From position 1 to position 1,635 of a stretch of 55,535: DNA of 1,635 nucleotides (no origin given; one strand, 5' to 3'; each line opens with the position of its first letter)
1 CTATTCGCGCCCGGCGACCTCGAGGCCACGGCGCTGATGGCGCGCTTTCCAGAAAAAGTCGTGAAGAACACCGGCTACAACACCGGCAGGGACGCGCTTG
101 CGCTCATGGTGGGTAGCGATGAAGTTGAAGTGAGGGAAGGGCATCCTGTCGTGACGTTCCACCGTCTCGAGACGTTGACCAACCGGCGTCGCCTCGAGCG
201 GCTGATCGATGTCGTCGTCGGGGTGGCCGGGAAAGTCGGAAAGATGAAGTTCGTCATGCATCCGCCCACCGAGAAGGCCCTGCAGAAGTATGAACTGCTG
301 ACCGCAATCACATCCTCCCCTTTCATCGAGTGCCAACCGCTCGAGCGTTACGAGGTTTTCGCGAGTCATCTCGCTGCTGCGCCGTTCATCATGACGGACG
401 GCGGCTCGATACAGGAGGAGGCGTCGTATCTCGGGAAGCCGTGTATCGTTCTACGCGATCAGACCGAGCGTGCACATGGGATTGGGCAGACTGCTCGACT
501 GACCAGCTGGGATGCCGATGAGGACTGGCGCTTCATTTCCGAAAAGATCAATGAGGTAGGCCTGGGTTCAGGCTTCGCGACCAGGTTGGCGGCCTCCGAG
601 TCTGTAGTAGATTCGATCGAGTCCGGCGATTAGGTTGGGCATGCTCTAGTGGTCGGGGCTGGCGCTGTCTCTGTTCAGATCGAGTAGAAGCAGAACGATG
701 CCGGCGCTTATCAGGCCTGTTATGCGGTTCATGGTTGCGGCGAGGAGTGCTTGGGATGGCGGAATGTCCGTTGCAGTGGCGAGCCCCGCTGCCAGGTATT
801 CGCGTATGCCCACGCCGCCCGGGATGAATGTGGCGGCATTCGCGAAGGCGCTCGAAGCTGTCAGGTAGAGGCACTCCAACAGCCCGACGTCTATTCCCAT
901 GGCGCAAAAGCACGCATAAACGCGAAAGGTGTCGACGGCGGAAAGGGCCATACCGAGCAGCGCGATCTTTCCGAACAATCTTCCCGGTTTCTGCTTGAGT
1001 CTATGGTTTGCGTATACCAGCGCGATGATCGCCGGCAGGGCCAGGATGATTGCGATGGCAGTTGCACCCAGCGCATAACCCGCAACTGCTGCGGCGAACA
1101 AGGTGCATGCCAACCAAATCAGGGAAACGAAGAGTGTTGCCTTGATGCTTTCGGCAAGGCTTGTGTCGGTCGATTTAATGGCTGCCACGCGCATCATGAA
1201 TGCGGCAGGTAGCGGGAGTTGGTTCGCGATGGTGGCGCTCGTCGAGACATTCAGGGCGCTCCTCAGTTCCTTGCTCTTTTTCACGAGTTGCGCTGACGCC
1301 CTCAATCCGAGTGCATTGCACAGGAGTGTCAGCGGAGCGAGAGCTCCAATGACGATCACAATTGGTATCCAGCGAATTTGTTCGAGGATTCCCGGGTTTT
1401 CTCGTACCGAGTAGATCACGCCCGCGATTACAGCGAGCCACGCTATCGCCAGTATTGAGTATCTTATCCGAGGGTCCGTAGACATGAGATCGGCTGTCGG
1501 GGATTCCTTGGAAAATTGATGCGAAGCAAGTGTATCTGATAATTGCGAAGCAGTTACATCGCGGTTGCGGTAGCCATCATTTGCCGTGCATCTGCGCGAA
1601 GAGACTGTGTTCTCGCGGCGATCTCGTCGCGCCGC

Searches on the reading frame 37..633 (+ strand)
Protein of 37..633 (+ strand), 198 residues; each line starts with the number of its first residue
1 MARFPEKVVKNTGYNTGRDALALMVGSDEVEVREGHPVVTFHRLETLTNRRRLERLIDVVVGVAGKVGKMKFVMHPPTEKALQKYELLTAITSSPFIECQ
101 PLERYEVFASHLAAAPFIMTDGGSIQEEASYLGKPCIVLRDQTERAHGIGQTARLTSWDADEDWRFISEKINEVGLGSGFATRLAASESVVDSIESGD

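Call 32: search_protein_families(library=pfam, proteins=[window:37-633:+], max_evalue=0.001)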
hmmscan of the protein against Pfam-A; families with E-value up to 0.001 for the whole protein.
window:37-633:+ (198 aa): 1 family
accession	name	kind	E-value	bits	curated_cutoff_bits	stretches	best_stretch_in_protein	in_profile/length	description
PF02350.25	Epimerase_2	-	3.4e-19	69.4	30.6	1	33-154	180-299/347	UDP-N-acetylglucosamine 2-epimerase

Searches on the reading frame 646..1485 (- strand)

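Call 32: search_protein_families(library=pfam, proteins=[window:646-1485:-], max_evalue=0.001)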
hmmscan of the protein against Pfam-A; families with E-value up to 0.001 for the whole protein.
window:646-1485:- (279 aa): 1 family
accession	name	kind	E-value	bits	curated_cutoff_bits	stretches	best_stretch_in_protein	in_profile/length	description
PF03706.18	LPG_synthase_TM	-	3.1e-13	50.3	33.4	1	14-260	5-297/302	Lysylphosphatidylglycerol synthase TM region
